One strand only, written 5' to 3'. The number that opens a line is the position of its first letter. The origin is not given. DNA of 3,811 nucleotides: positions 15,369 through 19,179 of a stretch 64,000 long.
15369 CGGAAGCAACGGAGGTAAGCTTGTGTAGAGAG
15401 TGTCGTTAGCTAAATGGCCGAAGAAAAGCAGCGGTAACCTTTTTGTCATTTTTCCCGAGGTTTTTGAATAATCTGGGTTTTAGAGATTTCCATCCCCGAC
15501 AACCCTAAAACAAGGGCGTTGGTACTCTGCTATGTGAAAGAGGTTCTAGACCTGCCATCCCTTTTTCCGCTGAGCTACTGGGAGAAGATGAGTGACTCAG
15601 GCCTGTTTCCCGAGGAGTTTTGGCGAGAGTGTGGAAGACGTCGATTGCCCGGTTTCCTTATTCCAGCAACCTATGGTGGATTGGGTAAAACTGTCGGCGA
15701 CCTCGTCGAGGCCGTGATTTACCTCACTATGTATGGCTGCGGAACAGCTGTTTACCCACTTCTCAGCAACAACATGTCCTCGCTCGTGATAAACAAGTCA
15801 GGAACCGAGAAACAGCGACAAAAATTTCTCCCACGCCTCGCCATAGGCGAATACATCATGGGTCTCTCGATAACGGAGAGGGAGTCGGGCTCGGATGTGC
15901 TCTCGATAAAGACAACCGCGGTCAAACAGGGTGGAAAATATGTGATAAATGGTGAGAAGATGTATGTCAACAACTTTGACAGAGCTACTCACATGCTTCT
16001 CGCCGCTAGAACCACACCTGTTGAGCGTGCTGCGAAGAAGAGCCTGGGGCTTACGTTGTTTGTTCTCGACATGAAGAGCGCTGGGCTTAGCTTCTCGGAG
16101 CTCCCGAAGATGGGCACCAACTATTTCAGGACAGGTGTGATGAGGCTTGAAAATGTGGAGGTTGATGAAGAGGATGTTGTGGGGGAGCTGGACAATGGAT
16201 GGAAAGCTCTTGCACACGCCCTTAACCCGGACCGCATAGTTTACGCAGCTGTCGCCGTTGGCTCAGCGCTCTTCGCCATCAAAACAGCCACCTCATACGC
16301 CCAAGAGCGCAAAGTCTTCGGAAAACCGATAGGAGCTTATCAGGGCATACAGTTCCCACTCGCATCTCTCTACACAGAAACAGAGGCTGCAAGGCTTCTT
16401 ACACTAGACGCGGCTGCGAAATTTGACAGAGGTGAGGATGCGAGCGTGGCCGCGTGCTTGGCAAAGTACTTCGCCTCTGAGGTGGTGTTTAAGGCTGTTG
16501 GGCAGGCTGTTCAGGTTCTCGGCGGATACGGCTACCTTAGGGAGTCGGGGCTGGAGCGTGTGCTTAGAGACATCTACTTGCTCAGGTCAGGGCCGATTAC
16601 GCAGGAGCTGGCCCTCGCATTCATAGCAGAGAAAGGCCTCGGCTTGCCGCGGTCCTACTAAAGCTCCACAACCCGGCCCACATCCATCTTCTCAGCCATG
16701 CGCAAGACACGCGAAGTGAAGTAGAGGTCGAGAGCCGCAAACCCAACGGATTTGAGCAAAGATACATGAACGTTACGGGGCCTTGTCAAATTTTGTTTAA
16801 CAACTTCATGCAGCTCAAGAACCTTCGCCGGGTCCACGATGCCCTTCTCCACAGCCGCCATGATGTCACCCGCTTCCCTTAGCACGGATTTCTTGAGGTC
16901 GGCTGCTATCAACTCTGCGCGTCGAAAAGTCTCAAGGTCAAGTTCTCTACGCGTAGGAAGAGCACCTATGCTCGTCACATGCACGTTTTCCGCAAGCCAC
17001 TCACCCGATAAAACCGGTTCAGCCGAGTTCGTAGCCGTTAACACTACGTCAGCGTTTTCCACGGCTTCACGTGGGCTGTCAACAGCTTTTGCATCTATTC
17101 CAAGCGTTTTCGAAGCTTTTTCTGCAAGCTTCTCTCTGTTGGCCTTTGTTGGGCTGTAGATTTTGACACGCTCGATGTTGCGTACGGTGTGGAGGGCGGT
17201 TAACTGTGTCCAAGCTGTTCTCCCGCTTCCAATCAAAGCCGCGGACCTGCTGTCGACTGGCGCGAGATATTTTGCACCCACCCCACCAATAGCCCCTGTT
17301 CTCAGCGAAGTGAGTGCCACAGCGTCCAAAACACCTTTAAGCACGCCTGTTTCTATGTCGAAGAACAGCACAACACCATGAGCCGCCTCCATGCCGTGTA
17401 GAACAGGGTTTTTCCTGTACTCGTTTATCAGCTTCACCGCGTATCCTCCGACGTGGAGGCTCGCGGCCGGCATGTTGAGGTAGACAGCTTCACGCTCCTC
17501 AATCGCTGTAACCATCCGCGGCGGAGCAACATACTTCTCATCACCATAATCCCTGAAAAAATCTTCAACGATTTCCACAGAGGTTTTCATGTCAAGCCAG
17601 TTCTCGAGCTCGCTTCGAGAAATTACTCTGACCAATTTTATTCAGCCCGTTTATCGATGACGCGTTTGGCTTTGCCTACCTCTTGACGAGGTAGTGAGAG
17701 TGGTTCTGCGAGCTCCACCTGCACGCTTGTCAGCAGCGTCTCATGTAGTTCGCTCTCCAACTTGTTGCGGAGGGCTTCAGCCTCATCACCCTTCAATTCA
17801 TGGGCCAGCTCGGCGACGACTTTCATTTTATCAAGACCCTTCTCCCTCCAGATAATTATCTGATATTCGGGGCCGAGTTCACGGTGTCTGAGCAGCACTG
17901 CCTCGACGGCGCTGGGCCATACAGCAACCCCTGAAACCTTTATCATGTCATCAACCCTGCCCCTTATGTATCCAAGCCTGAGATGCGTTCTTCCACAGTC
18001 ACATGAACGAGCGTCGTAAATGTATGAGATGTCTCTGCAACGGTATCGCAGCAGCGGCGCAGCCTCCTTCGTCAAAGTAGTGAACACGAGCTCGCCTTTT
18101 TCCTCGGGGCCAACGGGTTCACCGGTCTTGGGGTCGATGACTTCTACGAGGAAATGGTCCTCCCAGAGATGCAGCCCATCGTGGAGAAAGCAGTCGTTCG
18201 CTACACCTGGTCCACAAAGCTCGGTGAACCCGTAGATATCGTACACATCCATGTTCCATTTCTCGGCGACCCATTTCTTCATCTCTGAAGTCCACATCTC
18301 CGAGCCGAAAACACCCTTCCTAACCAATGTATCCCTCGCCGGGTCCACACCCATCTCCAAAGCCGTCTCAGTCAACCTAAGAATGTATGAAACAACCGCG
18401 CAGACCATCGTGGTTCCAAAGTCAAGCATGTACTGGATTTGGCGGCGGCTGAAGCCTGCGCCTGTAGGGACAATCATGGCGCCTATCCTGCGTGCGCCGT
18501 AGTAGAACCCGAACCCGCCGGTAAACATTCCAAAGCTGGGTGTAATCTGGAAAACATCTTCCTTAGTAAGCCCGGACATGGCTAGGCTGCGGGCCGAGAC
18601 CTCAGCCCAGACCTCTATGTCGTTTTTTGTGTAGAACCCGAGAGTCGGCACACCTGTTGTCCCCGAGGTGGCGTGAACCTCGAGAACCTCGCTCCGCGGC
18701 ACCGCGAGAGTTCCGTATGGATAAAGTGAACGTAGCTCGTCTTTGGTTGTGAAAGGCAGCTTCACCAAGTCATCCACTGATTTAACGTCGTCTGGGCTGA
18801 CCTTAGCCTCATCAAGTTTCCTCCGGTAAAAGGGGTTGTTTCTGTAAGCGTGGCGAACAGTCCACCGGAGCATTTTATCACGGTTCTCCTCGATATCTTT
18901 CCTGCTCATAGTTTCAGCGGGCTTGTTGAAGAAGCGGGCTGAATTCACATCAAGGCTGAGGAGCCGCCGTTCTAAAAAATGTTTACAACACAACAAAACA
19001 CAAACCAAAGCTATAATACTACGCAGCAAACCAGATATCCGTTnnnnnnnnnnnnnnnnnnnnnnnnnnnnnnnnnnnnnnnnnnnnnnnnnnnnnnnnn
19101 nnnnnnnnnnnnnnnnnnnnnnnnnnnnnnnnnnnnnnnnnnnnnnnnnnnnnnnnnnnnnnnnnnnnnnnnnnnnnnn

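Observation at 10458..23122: Divergent catabolic-looking cluster with duplicated OCD/mu-crystallin genes and orphan enzyme subunits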

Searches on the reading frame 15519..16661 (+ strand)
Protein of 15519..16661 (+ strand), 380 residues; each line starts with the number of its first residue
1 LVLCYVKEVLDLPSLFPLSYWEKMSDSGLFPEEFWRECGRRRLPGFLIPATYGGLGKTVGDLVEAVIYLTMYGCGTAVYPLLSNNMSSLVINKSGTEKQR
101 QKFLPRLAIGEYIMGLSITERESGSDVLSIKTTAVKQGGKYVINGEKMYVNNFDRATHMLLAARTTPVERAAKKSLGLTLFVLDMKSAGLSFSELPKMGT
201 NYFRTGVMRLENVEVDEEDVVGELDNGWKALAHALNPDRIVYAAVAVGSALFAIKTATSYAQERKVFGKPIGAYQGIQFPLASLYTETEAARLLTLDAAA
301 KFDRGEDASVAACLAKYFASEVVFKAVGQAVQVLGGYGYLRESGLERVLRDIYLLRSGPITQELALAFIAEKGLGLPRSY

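Call 3: search_protein_families(library=pfam, proteins=[window:15519-16661:+])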
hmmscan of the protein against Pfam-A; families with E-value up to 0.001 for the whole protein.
window:15519-16661:+ (380 aa): 5 families
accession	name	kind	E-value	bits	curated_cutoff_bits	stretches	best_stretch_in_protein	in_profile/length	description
PF00441.29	Acyl-CoA_dh_1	-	1.5e-36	126.2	22.4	1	226-372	2-148/150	Acyl-CoA dehydrogenase, C-terminal domain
PF02770.24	Acyl-CoA_dh_M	-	4.8e-17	62.4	33.3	1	116-213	2-97/97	Acyl-CoA dehydrogenase, middle domain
PF08028.16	Acyl-CoA_dh_2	-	4.3e-16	59.9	22.7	1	241-355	2-126/134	Acyl-CoA dehydrogenase, C-terminal domain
PF02771.21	Acyl-CoA_dh_N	-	4e-14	53.4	22.9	1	21-111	23-113/113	Acyl-CoA dehydrogenase, N-terminal domain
PF22924.1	ACOX_C_alpha1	-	0.00068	19.9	27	0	298-352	93-147/169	Acyl-CoA oxidase, C-alpha1 domain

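Call 6: search_protein_families(library=ncbifam, proteins=[window:15519-16661:+], max_evalue=0.01)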
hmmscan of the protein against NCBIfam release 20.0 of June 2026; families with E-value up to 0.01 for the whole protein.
window:15519-16661:+ (380 aa): 22 families
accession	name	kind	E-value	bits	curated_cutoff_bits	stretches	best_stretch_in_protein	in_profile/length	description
NF042972.1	AcrlCoAredClosAcrC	equivalog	7.2e-61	205.9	640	1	22-353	29-356/378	acryloyl-CoA reductase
NF045552.1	GlutCoADH_Des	equivalog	6.9e-56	190.1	470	1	82-352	90-358/387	glutaryl-CoA dehydrogenase Acd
NF008997.0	PRK12341.1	equivalog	1.5e-55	188.8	537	1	14-366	22-369/382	acyl-CoA dehydrogenase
NF043006.1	CyhCrbnylCoADH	equivalog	1.1e-51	176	650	1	47-354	53-356/380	cyclohexane-1-carbonyl-CoA dehydrogenase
NF042439.1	SulpropCoADesulf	equivalog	2.8e-50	171.1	600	1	36-375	31-372/379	3-sulfinopropanoyl-CoA desulfinase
NF002885.1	PRK03354.1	equivalog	4.9e-49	167.3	540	1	20-365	28-365/378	crotonobetainyl-CoA dehydrogenase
NF045652.1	ProlPCPDhRedW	equivalog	9.3e-48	162.9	650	1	34-353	36-353/376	L-prolyl-[peptidyl-carrier protein] dehydrogenase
NF053553.1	prodigi_MBC_PigA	equivalog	6.1e-43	147.4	500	1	28-371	35-377/381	prodigiosin MBC biosynthesis dehydrogenase PigA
NF058590.1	AcCoDHFadEBacil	equivalog_domain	7.2e-40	137.1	600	1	35-353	59-390/586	acyl-CoA dehydrogenase FadE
TIGR03207.1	cyc_hxne_CoA_dh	equivalog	1.3e-38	132.7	575.35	1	48-370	51-368/372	cyclohexanecarboxyl-CoA dehydrogenase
NF007000.1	PRK09463.1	subfamily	4.4e-31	107.9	600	1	21-340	65-399/726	acyl-CoA dehydrogenase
NF052270.1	Staph_DH_FadE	equivalog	7.8e-31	107.2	600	1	92-351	118-371/400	acyl-CoA dehydrogenase FadE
NF009586.0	PRK13026.1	subfamily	3.7e-29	101.6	608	1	21-340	100-434/777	acyl-CoA dehydrogenase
TIGR03203.1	pimD_small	equivalog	8e-29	100.9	652.7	1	26-345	34-348/378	pimeloyl-CoA dehydrogenase small subunit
TIGR03204.1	pimC_large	equivalog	4.4e-25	88.4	623.85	1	48-332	59-337/395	pimeloyl-CoA dehydrogenase large subunit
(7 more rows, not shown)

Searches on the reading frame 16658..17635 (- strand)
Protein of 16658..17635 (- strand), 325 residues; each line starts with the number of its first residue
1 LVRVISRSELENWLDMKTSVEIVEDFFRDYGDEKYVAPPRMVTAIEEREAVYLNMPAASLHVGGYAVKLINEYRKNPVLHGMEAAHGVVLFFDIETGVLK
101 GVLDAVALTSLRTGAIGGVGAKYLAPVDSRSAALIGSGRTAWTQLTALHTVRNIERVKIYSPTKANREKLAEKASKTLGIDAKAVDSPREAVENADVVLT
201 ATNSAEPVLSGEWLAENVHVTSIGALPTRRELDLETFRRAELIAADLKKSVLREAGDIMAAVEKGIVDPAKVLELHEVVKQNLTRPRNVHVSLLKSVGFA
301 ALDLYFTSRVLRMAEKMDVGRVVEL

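Call 3: search_protein_families(library=pfam, proteins=[window:16658-17635:-])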
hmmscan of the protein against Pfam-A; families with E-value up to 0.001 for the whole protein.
window:16658-17635:- (325 aa): 2 families
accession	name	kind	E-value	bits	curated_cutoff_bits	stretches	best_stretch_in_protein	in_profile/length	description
PF02423.21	OCD_Mu_crystall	-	4.2e-58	197.2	24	1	5-305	6-301/314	Ornithine cyclodeaminase/mu-crystallin family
PF01488.26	Shikimate_DH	-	1.6e-08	35.1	24.3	1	126-218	9-99/138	Shikimate / quinate 5-dehydrogenase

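Call 6: search_protein_families(library=ncbifam, proteins=[window:16658-17635:-], max_evalue=0.01)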
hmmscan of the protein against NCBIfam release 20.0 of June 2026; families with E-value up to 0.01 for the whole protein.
window:16658-17635:- (325 aa): 16 families
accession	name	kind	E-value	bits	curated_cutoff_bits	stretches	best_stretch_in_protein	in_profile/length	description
NF006379.0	PRK08618.1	equivalog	7.6e-63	212.8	417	1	3-324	2-325/326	ornithine cyclodeaminase family protein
TIGR02371.1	ala_DH_arch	equivalog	2e-52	178.3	409.15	1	4-325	4-324/325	alanine dehydrogenase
NF004793.0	PRK06141.1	equivalog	5.2e-52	176.8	322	1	3-314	2-311/314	bifunctional Delta(1)-pyrroline-2-carboxylate/Delta(1)-piperideine-2-carboxylate reductase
NF006141.0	PRK08291.1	equivalog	2.2e-48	165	408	1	3-298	5-303/330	cyclodeaminase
TIGR02992.1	ectoine_eutC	equivalog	3.9e-43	147.8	471.65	1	3-294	2-296/326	ectoine utilization protein EutC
NF005603.0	PRK07340.1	equivalog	1.6e-40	139.3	266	1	3-311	5-300/307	delta(1)-pyrroline-2-carboxylate reductase family protein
NF005011.0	PRK06407.1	subfamily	7.3e-36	123.9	337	1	2-313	2-298/302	ornithine cyclodeaminase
NF045512.1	PyrPipCarbRedLhpI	equivalog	3.1e-32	111.9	400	1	6-312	4-294/298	bifunctional Delta(1)-pyrroline-2-carboxylate/Delta(1)-piperideine-2-carboxylate reductase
NF005296.0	PRK06823.1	equivalog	1.6e-31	109.5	438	1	3-312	2-311/315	ornithine cyclodeaminase family protein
NF045643.1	ImmsucRedBhcD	equivalog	7.3e-31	107.7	500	1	4-324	3-320/321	iminosuccinate reductase BhcD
NF005762.1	PRK07589.1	equivalog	6.2e-30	104.3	350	1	21-323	28-318/334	ornithine cyclodeaminase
TIGR03944.1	dehyd_SbnB_fam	equivalog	1.3e-29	103.3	326.9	1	3-324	2-325/327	2,3-diaminopropionate biosynthesis protein SbnB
NF004848.0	PRK06199.1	subfamily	2.9e-17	62.8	362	1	89-218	115-253/379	tyramine oxidase subunit B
NF000744.0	PRK00045.1-3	equivalog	1.2e-07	31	429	1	119-295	173-298/447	glutamyl-tRNA reductase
TIGR01035.1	hemA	equivalog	1.6e-05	24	209.55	1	122-218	173-264/416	glutamyl-tRNA reductase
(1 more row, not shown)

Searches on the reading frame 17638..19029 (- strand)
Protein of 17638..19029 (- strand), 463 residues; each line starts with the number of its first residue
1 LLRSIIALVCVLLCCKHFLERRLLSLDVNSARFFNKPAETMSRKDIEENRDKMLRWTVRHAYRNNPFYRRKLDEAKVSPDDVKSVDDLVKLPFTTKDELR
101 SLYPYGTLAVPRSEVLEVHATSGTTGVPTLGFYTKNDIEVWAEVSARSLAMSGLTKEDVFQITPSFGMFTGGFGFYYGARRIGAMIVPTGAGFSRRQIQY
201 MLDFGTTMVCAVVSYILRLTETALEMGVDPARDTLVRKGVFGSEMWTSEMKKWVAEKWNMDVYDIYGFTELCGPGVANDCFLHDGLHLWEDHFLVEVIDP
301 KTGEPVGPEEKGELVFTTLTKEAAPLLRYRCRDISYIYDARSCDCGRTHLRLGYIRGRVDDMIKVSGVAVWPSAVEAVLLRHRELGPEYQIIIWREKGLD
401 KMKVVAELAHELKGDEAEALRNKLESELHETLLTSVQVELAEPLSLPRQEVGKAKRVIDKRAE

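Call 3: search_protein_families(library=pfam, proteins=[window:17638-19029:-])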
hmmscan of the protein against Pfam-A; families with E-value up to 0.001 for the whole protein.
window:17638-19029:- (463 aa): 3 families
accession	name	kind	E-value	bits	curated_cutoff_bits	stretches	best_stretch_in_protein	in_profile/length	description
PF14535.12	AMP-binding_C_2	-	3.9e-23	82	25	1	367-461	1-96/96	AMP-binding enzyme C-terminal domain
PF00501.34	AMP-binding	-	2.3e-13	50.2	29.9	1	116-316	165-374/384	AMP-binding enzyme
PF04443.18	LuxE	-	0.00029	20.3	24.9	0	260-356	274-372/391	Acyl-protein synthetase, LuxE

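Call 6: search_protein_families(library=ncbifam, proteins=[window:17638-19029:-], max_evalue=0.01)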
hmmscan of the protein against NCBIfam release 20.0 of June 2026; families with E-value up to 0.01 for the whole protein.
window:17638-19029:- (463 aa): 38 families (the best 25 are shown)
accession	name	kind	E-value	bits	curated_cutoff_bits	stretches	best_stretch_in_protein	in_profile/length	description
NF041878.1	paak_haloarch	equivalog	4.9e-132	440.5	700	1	37-461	4-427/427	phenylacetate--CoA ligase PaaK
TIGR02155.1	PA_CoA_ligase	equivalog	3.1e-131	437.8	646.3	1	39-461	1-422/422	phenylacetate--CoA ligase PaaK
NF053551.1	FlxY_rubin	equivalog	5e-67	226.5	520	1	39-461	2-424/424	flexirubin biosynthesis putative acyl-CoA ligase FlxY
TIGR03335.1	F390_ftsA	equivalog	5.7e-56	190.1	458.7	1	33-431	1-400/445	coenzyme F390 synthetase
NF045666.1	DVU1553_fam_AMP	equivalog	5.4e-50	170.3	300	1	36-359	13-331/331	DVU_1553 family AMP-dependent CoA ligase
NF041217.1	BagE_FevW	exception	1.1e-36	126.7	800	1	53-430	20-380/424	bagremycin/ferroverdin synthetase BagE/FevW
NF004837.0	PRK06187.1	subfamily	1.6e-10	39.8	476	2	119-277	176-329/531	long-chain-fatty-acid--CoA ligase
TIGR02304.1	aden_form_hyp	equivalog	6.3e-09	35.3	251.9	1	249-419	227-392/430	F390 synthetase-related protein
NF006181.0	PRK08314.1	subfamily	1.2e-08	33.7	705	1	103-386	194-479/563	long-chain-fatty-acid--CoA ligase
NF005877.1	PRK07824.1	equivalog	8.4e-08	31.7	345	1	352-456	255-355/362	o-succinylbenzoate--CoA ligase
NF006624.1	PRK09192.1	subfamily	2.1e-06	26.4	600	1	354-458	451-555/567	fatty acyl-AMP ligase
NF006167.0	PRK08308.1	equivalog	5.4e-06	25.5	513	1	356-457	310-405/414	acyl-CoA synthetase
NF003313.0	PRK04319.1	equivalog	5.6e-06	24.9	729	1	355-458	454-556/574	acetate--CoA ligase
TIGR02372.1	4_coum_CoA_lig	equivalog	8.9e-06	24.6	334.7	1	355-454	293-385/386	4-coumarate--CoA ligase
TIGR03098.1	ligase_PEP_1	hypoth_equivalog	1e-05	24.2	592.35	1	354-457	413-512/517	acyl-CoA ligase (AMP-forming), exosortase A system-associated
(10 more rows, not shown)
